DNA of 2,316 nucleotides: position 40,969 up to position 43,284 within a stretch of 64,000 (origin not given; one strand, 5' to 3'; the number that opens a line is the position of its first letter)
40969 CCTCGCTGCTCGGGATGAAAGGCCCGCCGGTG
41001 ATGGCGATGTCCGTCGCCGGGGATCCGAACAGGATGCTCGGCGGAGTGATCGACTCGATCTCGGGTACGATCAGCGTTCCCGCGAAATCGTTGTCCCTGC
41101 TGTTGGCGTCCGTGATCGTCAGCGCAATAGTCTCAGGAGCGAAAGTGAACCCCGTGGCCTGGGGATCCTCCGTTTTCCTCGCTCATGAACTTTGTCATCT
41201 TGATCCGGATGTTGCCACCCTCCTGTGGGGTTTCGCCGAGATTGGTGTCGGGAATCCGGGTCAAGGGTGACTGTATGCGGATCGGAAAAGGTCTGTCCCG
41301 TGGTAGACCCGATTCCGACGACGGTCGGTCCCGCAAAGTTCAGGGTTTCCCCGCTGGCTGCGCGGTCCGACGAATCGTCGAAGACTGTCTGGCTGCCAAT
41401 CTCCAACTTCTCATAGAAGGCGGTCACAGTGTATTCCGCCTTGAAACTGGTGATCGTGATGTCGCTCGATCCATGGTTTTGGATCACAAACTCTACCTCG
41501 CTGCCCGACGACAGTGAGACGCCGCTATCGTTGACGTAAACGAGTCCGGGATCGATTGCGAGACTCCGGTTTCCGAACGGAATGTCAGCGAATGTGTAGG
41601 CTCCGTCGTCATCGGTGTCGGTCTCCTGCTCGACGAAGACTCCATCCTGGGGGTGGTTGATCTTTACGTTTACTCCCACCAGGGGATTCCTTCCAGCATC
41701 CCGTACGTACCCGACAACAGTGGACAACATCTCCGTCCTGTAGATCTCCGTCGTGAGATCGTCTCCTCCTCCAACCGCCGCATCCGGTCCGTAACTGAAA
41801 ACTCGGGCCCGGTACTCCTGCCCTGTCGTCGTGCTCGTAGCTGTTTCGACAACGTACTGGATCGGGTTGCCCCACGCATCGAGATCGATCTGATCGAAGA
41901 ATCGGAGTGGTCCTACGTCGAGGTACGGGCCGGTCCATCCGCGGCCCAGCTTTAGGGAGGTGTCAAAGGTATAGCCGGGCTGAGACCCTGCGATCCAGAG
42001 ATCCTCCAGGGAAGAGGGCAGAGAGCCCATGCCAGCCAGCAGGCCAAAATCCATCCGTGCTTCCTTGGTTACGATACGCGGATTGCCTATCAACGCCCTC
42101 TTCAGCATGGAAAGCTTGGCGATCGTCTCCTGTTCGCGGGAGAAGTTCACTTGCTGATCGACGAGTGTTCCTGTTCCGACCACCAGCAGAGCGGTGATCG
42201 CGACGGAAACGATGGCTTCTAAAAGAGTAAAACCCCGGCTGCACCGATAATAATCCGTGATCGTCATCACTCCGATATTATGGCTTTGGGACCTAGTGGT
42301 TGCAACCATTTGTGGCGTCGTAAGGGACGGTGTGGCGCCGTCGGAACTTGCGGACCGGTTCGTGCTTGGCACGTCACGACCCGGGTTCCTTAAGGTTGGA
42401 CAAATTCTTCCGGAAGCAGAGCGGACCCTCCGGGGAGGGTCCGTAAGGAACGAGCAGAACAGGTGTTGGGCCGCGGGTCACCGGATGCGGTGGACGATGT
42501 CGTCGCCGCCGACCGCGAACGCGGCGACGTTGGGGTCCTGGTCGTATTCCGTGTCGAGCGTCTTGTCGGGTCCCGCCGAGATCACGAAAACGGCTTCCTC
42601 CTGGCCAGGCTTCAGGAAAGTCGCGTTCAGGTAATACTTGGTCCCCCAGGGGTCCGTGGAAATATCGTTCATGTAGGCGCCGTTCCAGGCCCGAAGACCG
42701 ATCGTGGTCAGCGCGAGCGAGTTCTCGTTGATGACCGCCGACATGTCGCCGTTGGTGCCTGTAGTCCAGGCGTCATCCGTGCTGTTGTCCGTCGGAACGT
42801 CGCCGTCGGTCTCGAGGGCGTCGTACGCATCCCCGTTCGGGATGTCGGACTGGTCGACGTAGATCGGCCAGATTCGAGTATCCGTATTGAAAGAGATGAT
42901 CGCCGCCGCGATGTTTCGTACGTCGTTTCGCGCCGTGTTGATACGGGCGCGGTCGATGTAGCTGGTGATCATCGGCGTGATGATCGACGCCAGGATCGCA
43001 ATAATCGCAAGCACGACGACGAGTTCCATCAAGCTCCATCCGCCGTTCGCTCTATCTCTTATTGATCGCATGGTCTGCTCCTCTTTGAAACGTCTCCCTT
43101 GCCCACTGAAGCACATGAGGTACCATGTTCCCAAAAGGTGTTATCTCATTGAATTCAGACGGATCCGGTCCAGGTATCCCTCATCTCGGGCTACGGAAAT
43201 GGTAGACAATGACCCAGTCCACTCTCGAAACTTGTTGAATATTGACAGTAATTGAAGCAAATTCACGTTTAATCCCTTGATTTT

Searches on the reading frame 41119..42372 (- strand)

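Call 3: search_protein_families(library=pfam, proteins=[window:41119-42372:-], max_evalue=0.01)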
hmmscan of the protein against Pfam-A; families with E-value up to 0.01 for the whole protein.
window:41119-42372:- (417 aa): 4 families
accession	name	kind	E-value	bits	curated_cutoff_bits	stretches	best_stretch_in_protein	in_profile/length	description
PF13620.12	CarboxypepD_reg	-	1.4e-08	35.4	32.3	1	218-292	1-74/82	Carboxypeptidase regulatory-like domain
PF07963.17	N_methyl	-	4.7e-06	26.4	21.2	1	43-66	2-25/27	Prokaryotic N-terminal methylation motif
PF13715.12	CarbopepD_reg_2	-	0.00052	20.4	32.2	1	221-273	3-50/88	CarboxypepD_reg-like domain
PF17210.9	SdrD_B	-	0.00069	20.2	29.7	1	223-273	16-64/112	SdrD B-like domain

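Call 4: search_protein_families(library=ncbifam, proteins=[window:41119-42372:-], max_evalue=0.01)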
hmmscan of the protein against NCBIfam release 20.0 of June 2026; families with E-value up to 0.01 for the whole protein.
window:41119-42372:- (417 aa): 2 families
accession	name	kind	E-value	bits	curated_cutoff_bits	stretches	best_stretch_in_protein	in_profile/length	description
TIGR01710.1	typeII_sec_gspG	equivalog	5.5e-07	29.7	88.85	1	46-94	1-49/134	type II secretion system major pseudopilin GspG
TIGR01711.1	gspJ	equivalog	0.00036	20.4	64.85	1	46-95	1-51/192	type II secretion system minor pseudopilin GspJ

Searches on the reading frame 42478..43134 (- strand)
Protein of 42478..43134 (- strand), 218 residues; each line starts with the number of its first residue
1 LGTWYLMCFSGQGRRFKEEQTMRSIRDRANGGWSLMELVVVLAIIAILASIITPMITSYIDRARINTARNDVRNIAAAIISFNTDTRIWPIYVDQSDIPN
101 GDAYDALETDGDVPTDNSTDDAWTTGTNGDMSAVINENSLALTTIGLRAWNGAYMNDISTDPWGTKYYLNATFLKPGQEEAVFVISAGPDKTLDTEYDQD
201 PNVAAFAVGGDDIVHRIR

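Call 3: search_protein_families(library=pfam, proteins=[window:42478-43134:-], max_evalue=0.01)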
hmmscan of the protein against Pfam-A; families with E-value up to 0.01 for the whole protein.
window:42478-43134:- (218 aa): 2 families
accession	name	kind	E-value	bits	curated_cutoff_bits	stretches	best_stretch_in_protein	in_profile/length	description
PF08334.16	T2SSG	-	9.8e-10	38.9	21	1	147-197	53-100/108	Type II secretion system (T2SS), protein G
PF07963.17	N_methyl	-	0.00034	20.5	21.2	1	31-52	5-26/27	Prokaryotic N-terminal methylation motif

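Call 4: search_protein_families(library=ncbifam, proteins=[window:42478-43134:-], max_evalue=0.01)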
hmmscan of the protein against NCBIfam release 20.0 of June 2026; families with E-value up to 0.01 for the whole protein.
window:42478-43134:- (218 aa): 8 families
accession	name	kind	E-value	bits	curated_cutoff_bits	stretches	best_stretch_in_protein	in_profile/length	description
TIGR01710.1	typeII_sec_gspG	equivalog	4.2e-17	62.4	88.85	2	32-90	2-60/134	type II secretion system major pseudopilin GspG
NF007862.0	PRK10574.1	equivalog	9.8e-06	25.8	138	1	31-65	5-39/145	prepilin peptidase-dependent pilin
NF041775.1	typeIV_PilA_Myxo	equivalog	2e-05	24.7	400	1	29-85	9-65/214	type IV pilin protein PilA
TIGR02532.1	IV_pilin_GFxxxE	domain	0.00036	20.3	16.3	1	34-52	5-23/24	prepilin-type N-terminal cleavage/methylation domain-containing protein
NF041013.1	T4P_ComGE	equivalog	0.00089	19.3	49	1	30-70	3-43/83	competence type IV pilus minor pilin ComGE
TIGR02596.1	TIGR02596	subfamily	0.0015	18.6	70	1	34-78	2-47/196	Verru_Chthon cassette protein D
TIGR01708.2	typeII_sec_gspH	equivalog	0.0037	17.3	80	1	32-57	3-28/169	type II secretion system minor pseudopilin GspH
NF047827.1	T3SSXpsH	equivalog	0.0053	16.6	160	1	32-78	2-45/145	type II secretion system protein XpsH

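Call 79: find_homologous_proteins(query=window:42481-43071:-, max_evalue=1e-8)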
Query window:42481-43071:- (197 aa): 35 proteins with E <= 1e-8 among 132 candidates.
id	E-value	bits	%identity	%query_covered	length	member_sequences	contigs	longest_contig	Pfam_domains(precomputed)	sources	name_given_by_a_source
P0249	1.1e-124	432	100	100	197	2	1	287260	PF22434.2,PF08334.17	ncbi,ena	-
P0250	2.3e-84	300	77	93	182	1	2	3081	PF22434.2,PF08334.17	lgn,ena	-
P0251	1.8e-83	297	70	99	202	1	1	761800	PF22434.2,PF08334.17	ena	-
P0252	1.2e-79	285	71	97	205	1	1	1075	PF22434.2,PF08334.17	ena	-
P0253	7.0e-78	279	68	96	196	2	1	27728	PF22434.2,PF08334.17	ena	-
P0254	1.0e-76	275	70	95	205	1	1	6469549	PF22434.2,PF08334.17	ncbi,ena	-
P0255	5.5e-76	273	66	96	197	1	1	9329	PF22434.2,PF08334.17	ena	-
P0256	6.4e-76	272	66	97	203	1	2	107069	PF22434.2,PF08334.17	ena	-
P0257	1.2e-75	272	66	96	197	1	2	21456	PF22434.2,PF08334.17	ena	-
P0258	5.6e-75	269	70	92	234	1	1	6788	PF22434.2,PF08334.17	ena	-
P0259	9.6e-75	269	66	96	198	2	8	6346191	PF07963.18,PF22434.2,PF08334.17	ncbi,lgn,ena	-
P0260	1.4e-74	268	67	97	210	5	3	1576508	PF22434.2,PF08334.17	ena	-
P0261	3.0e-74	267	66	96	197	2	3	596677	PF22434.2,PF08334.17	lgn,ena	-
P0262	3.6e-74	267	63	98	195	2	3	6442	PF07963.18,PF22434.2,PF08334.17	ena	-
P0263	1.4e-73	265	67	84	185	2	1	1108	PF22434.2,PF08334.17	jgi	jgi:type II secretory pathway pseudopilin PulG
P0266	9.2e-70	252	63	95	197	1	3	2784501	PF07963.18,PF22434.2,PF08334.17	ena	-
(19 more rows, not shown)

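Call 80: find_encoding_contigs(protein=P0249, flank=8000, max_places=2)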
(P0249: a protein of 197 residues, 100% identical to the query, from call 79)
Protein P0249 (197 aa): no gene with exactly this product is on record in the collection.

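Call 81: find_encoding_contigs(protein=P0254, flank=8000, max_places=1)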
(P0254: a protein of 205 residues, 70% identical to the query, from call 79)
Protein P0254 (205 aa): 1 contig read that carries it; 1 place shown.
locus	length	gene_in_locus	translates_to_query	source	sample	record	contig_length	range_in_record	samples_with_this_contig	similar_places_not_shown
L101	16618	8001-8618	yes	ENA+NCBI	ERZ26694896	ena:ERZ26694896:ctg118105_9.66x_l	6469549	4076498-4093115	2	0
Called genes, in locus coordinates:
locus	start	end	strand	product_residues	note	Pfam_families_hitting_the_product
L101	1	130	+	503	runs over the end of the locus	PF00263:Secretin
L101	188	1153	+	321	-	PF13191:AAA_16, PF13401:AAA_22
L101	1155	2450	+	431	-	-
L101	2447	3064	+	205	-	PF01478:Peptidase_A24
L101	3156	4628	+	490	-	PF00989:PAS, PF08448:PAS_4 (weak), PF13426:PAS_9, PF00512:HisKA, PF02518:HATPase_c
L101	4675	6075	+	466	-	PF00072:Response_reg, PF00158:Sigma54_activat, PF14532:Sigma54_activ_2, PF00004:AAA (weak), PF25601:AAA_lid_14, PF18024:HTH_50 (weak), PF02954:HTH_8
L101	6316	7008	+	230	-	PF22434:PilW_C (faint)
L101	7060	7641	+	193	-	PF07963:N_methyl, PF08334:T2SSG (faint)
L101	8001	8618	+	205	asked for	PF08334:T2SSG (faint), PF22434:PilW_C (faint)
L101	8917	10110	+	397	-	PF07963:N_methyl (weak), PF13620:CarboxypepD_reg (weak)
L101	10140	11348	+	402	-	-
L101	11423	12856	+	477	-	-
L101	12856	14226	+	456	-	PF13620:CarboxypepD_reg (weak)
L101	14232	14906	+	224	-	PF07963:N_methyl (weak), PF08334:T2SSG (faint)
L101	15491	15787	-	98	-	-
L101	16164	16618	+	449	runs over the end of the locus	PF13620:CarboxypepD_reg, PF13715:CarbopepD_reg_2, PF22904:NOMO1-like_2nd (faint), PF09430:EMC7_beta-sandw (faint)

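Call 82: find_encoding_contigs(protein=P0266, flank=8000, max_places=1)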
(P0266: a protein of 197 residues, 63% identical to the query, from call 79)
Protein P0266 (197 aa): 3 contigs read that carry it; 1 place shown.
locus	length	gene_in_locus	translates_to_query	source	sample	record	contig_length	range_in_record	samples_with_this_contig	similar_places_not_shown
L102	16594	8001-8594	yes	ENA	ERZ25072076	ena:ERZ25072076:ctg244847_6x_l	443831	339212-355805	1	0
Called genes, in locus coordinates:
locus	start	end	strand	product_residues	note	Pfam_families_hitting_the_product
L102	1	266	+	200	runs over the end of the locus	PF01478:Peptidase_A24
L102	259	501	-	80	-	-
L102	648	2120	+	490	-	PF00989:PAS, PF08448:PAS_4, PF13426:PAS_9, PF00512:HisKA, PF02518:HATPase_c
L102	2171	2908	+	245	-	PF00072:Response_reg, PF00158:Sigma54_activat, PF14532:Sigma54_activ_2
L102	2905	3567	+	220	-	PF00158:Sigma54_activat, PF25601:AAA_lid_14, PF18024:HTH_50 (weak), PF02954:HTH_8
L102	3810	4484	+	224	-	PF08334:T2SSG (faint), PF22434:PilW_C (faint)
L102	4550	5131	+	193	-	PF07963:N_methyl (weak), PF08334:T2SSG (faint)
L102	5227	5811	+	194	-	PF07963:N_methyl (weak), PF08334:T2SSG (faint)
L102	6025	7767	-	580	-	PF00211:Guanylate_cyc, PF00069:Pkinase, PF07714:PK_Tyr_Ser-Thr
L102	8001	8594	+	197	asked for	PF07963:N_methyl (faint), PF22434:PilW_C (faint), PF08334:T2SSG (weak)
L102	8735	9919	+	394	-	PF13620:CarboxypepD_reg (weak)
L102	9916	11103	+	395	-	PF13620:CarboxypepD_reg (weak), PF17210:SdrD_B (weak)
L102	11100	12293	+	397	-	PF13620:CarboxypepD_reg (weak), PF17210:SdrD_B (faint)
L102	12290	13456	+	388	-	-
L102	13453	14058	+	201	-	PF07963:N_methyl (weak), PF08334:T2SSG (faint)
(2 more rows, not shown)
